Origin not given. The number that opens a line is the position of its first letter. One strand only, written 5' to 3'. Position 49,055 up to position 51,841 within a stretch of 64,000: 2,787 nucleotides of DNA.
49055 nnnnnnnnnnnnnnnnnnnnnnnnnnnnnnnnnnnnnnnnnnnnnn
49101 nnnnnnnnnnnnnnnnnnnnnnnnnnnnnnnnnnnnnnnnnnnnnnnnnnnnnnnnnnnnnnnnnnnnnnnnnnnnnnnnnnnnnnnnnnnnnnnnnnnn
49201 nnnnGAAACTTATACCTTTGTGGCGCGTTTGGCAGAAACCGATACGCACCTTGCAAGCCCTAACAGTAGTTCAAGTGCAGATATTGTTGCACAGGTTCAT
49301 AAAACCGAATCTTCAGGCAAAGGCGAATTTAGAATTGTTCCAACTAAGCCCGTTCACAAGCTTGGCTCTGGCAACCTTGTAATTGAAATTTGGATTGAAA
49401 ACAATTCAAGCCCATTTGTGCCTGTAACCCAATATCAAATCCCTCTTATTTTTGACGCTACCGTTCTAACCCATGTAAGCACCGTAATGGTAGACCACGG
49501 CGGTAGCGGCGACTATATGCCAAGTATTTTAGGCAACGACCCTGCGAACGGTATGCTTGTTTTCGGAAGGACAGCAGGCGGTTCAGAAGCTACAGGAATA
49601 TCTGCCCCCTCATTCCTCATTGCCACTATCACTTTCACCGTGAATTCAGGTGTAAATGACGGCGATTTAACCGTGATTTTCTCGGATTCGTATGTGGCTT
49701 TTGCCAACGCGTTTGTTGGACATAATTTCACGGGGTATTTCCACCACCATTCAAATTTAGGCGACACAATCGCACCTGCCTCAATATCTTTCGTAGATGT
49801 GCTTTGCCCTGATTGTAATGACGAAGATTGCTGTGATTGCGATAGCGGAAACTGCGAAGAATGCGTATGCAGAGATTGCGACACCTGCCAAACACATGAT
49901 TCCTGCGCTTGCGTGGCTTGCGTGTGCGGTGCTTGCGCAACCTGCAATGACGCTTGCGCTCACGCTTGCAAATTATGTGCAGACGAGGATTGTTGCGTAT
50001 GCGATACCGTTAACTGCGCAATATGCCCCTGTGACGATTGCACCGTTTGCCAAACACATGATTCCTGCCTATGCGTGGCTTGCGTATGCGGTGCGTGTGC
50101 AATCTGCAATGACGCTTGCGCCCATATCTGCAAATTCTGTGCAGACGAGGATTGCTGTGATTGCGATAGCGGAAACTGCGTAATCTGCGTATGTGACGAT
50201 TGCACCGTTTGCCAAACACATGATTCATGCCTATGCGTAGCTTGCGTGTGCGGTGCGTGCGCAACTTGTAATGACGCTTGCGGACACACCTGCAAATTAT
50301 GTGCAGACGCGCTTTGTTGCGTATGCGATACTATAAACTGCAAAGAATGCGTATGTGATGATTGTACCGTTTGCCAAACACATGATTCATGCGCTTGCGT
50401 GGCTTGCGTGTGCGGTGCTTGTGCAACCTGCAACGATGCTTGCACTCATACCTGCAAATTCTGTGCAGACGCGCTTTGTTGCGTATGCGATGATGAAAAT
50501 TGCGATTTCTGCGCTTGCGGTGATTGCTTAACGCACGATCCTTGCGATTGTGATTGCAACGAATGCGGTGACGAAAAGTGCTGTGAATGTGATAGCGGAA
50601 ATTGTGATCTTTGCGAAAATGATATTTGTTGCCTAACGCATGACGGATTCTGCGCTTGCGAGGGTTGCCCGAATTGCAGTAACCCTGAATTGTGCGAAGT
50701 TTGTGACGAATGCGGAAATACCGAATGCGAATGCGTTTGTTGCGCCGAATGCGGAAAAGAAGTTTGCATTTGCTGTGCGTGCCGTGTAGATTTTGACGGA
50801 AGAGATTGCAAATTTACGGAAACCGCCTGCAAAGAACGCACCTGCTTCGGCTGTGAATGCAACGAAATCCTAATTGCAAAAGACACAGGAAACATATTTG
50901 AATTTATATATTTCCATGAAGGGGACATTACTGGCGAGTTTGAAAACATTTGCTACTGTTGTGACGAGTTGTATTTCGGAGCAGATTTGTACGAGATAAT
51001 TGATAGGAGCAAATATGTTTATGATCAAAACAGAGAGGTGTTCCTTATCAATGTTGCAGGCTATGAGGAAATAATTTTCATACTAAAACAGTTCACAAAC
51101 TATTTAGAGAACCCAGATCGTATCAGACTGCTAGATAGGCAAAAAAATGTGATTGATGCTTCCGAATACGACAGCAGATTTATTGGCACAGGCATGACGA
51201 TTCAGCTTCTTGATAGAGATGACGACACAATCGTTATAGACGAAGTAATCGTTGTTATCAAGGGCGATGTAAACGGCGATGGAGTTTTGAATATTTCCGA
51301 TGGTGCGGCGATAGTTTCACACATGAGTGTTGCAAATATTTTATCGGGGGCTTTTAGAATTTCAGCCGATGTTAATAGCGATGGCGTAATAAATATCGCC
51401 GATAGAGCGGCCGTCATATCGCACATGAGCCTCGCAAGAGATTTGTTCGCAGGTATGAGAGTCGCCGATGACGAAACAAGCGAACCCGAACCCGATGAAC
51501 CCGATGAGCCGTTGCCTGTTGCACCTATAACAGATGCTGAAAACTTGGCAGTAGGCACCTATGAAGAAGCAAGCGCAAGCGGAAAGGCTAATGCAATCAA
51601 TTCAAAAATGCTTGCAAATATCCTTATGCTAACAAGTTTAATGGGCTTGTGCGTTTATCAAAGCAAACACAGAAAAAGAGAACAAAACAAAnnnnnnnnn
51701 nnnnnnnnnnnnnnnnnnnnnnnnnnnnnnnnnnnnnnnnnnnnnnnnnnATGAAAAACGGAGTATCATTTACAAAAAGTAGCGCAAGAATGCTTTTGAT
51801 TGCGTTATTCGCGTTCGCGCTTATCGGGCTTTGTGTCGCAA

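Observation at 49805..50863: ~353-aa extracytoplasmic region that is about 30% cysteine, built from 162-bp tandem repeats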

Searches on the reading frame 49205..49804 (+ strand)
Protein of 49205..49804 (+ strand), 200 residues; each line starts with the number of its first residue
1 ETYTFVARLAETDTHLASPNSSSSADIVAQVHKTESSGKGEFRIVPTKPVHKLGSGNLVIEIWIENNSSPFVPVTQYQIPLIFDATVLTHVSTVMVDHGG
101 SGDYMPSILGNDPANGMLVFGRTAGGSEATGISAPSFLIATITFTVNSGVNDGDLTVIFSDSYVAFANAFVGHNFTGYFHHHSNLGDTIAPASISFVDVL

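Call 54: search_protein_families(library=ncbifam, proteins=[window:49205-49804:+], max_evalue=1)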
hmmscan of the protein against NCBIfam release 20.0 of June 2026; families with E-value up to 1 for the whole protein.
window:49205-49804:+ (200 aa): 0 families

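Call 72: search_solved_structures(query=A3, max_evalue=1)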
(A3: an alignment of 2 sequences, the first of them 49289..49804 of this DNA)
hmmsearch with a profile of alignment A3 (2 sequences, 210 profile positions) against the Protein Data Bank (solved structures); distinct sequences matched with E-value up to 1: 9.
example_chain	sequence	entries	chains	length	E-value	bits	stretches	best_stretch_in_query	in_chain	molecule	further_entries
6ag8_C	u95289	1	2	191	0.064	16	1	141-186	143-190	Maltose O-acetyltransferase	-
1t5r_A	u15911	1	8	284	0.16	14.7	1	137-190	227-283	LukS-PV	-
4iyt_A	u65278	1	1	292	0.16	14.6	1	137-190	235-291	LukS-PV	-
6u3y_B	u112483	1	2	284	0.18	14.5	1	137-190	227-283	Gamma-hemolysin subunit A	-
4izl_A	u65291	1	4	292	0.25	14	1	138-190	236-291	LukS-PV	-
4j0o_A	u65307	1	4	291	0.25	14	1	138-190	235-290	LukS-PV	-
4iyc_A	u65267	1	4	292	0.3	13.8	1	138-190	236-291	LukS-PV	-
4iya_A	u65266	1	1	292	0.48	13.1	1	138-190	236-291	LukS-PV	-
4p1x_B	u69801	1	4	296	0.78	12.4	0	138-189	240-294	Gamma-hemolysin component C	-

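Call 79: predict_structure(alignment_id=A3)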
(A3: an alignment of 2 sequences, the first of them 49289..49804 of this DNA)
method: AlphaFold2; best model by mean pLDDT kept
length: 172 residues; sequences in the alignment: 2
mean_pLDDT: 57.9   pTM: 0.59
mean pLDDT of the five models: 57.9, 52.6, 45.5, 43.5, 42.9
residues with pLDDT >= 90: 0; 70-90: 47; 50-70: 69; < 50: 56
segments of 3 or more residues with pLDDT < 50: 1-13, 72-77, 97-101, 132-144, 156-172
pLDDT, mean of each block of 10 residues (from residue 1): 31 49 65 70 63 74 74 48 68 57 63 79 60 47 51 49 43 35
secondary structure, 60 per line:
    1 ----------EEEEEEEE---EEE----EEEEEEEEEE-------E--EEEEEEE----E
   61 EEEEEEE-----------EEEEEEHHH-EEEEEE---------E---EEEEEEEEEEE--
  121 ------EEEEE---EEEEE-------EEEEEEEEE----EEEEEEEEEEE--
elements in order: E11-18 E22-24 E29-38 E49-55 E60-67 E79-84 E89-94 E108-118 E127-131 E135-139 E147-155 E160-170

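Call 81: fold_search(model_id=the predicted structure, library=pdb)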
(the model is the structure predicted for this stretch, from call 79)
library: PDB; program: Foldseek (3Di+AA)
matches with E <= 10: 589; with E <= 0.001: 0
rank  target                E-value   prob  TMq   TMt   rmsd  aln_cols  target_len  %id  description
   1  4uyp_A                5.6e-03  1.00  0.50  0.59  12.1       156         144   17  High resolution structure of the third cohesin ScaC in complex with the ScaB dockerin with a mutation in the N-termina (released 2015-04-15)
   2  2jh2_C                5.9e-03  1.00  0.37  0.47  13.0       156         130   12  X-ray crystal structure of a cohesin-like module from Clostridium perfringens (released 2007-11-06)
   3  6kgf_C                6.5e-03  1.00  0.51  0.59   3.6       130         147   15  Crystal structure of CaDoc0917(R16D)-CaCohA2 complex at pH 8.2 (released 2020-07-08)
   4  4uyp_C                6.5e-03  1.00  0.43  0.50  12.9       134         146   16  High resolution structure of the third cohesin ScaC in complex with the ScaB dockerin with a mutation in the N-termina (released 2015-04-15)
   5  4uyq_A                7.3e-03  1.00  0.46  0.55   3.3       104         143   20  High resolution structure of the third cohesin ScaC in complex with the ScaB dockerin with a mutation in the C-termina (released 2015-04-15)
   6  4ums                  9.4e-03  1.00  0.45  0.50  11.9       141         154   20  The crystal structure of the seventh ScaB type I cohesin from Pseudobacteroides cellulosolvens (released 2015-05-06)
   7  2ccl_A                1.0e-02  1.00  0.50  0.56   4.4       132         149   17  THE S45A, T46A MUTANT OF THE TYPE I COHESIN-DOCKERIN COMPLEX FROM THE CELLULOSOME OF CLOSTRIDIUM THERMOCELLUM (released 2007-02-13)
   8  2jh2_A                1.0e-02  0.63  0.23  0.27  14.1       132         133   12  X-ray crystal structure of a cohesin-like module from Clostridium perfringens (released 2007-11-06)
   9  5nrm_A                1.2e-02  1.00  0.43  0.51   8.9       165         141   16  Crystal structure of the sixth cohesin from Acetivibrio cellulolyticus' scaffoldin B in complex with Cel5 dockerin S51 (released 2018-01-31)
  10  5lxv_A                1.2e-02  1.00  0.43  0.43  11.3       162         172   14  Crystal structure of Ruminococcus flavefaciens scaffoldin C cohesin in complex with a dockerin from an uncharacterized (released 2016-10-19)
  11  5lxv_C                1.2e-02  1.00  0.43  0.43  11.3       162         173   14  Crystal structure of Ruminococcus flavefaciens scaffoldin C cohesin in complex with a dockerin from an uncharacterized (released 2016-10-19)
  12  5g5d_A                1.4e-02  1.00  0.45  0.48  11.2       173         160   15  Crystal Structure of the CohScaC2-XDocCipA type II complex from Clostridium thermocellum (released 2017-04-05)
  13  5nrk_A                1.5e-02  1.00  0.41  0.49   9.0       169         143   16  Crystal structure of the sixth cohesin from Acetivibrio cellulolyticus' scaffoldin B in complex with Cel5 dockerin S15 (released 2018-01-31)
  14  7uvg                  1.7e-02  1.00  0.45  0.46  12.1       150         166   13  First cohesin of Sca5 from Ruminococcus bromii (released 2023-05-03)
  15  4fl4_L                1.7e-02  1.00  0.42  0.25   4.3       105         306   17  Scaffoldin conformation and dynamics revealed by a ternary complex from the Clostridium thermocellum cellulosome (released 2012-06-27)
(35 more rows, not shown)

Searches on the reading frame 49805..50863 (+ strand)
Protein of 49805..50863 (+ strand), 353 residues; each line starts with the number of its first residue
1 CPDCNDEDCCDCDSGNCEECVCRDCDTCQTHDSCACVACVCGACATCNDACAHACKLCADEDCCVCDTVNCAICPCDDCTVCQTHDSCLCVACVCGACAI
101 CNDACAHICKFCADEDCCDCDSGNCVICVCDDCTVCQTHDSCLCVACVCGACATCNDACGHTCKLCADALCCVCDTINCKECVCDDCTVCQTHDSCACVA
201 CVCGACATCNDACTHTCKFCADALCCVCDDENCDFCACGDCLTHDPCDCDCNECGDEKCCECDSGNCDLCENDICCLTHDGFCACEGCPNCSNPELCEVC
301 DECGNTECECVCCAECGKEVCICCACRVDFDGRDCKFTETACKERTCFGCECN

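Call 7: search_protein_families(library=pfam, proteins=[window:49805-50863:+], max_evalue=10)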
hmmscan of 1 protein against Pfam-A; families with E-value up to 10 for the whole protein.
window:49805-50863:+ (353 aa): 0 families

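Call 8: find_homologous_proteins(query=window:49805-50863:+, max_evalue=0.001)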
Query window:49805-50863:+: 1869 candidates shared short words with the query, none scored E <= 0.001.

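Call 26: search_protein_representatives(protein=window:49805-50863:+)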
Query: 353 residues. Proteins with E-value up to 0.001 (for the whole library): 2; up to 1e-10: 0; up to 1e-30: 0. The best 2 are listed.
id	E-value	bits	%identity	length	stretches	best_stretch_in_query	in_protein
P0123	2.6e-05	39.6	43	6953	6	10-285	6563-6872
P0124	3.5e-04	35.9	38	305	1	20-205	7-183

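Call 29: find_encoding_contigs(protein=P0123, flank=10000, max_places=4)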
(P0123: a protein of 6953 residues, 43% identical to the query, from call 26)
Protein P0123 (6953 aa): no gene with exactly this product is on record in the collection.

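Call 37: list_cluster_members(proteins=[P0123])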
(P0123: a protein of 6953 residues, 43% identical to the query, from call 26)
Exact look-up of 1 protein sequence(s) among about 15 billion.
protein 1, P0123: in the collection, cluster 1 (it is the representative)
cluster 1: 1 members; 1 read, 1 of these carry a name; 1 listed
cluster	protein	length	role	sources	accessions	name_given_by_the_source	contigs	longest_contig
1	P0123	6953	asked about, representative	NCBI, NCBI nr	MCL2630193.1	MAG: hypothetical protein FWD49_01555, partial [Firmicutes bacterium] | hypothetical protein [Bacillota bacterium]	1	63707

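Call 41: search_solved_structures(query=window:49805-50863:+, max_evalue=10)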
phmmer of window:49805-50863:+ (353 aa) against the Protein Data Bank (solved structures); distinct sequences matched with E-value up to 10: 2.
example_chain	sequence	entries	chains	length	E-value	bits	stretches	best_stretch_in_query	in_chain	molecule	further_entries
1u2w_A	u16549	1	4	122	0.25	13.3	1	7-71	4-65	Cadmium efflux system accessory protein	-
3f72_A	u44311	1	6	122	0.25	13.3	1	7-71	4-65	Cadmium efflux system accessory protein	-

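Call 54: search_protein_families(library=ncbifam, proteins=[window:49805-50863:+], max_evalue=1)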
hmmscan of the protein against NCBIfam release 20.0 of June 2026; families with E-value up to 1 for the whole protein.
window:49805-50863:+ (353 aa): 0 families

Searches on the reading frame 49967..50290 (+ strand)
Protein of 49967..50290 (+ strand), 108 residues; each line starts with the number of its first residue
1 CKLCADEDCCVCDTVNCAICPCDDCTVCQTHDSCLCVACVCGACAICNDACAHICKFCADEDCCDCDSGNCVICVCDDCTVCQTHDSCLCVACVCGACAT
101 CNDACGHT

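Call 59: predict_structure(alignment_id=A2)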
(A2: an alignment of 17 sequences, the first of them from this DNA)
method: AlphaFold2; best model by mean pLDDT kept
length: 108 residues; sequences in the alignment: 17
mean_pLDDT: 39.8   pTM: 0.22
mean pLDDT of the five models: 39.8, 36.8, 34.3, 33.6, 29.0
residues with pLDDT >= 90: 0; 70-90: 0; 50-70: 18; < 50: 90
segments of 3 or more residues with pLDDT < 50: 1-79, 85-87, 105-108
pLDDT, mean of each block of 10 residues (from residue 1): 38 37 39 37 35 35 32 37 51 50 49
secondary structure, 60 per line:
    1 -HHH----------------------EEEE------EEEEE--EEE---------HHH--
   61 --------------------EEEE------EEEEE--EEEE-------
elements in order: E27-30 E37-41 E44-46 E81-84 E91-95 E98-101

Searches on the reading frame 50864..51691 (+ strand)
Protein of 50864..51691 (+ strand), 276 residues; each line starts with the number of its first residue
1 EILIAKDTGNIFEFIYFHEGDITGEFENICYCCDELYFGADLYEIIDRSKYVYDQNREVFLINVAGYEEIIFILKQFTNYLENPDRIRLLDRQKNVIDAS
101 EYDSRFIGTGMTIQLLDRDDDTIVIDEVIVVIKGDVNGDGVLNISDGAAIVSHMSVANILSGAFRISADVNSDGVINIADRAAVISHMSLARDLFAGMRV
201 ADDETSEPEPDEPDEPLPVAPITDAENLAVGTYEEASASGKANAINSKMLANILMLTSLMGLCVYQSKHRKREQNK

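Call 54: search_protein_families(library=ncbifam, proteins=[window:50864-51691:+], max_evalue=1)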
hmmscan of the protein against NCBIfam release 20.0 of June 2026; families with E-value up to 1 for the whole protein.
window:50864-51691:+ (276 aa): 2 families
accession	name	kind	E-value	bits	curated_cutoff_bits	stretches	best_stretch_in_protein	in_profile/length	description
NF049990.1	CellobisidaseCelK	equivalog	0.0088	14.2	1700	1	130-185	826-879/889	cellulose 1,4-beta-cellobiosidase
TIGR04415.1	O_hepto_targRPT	repeat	0.37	10.9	30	0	156-178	12-34/38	strand-loop-strand repeat protein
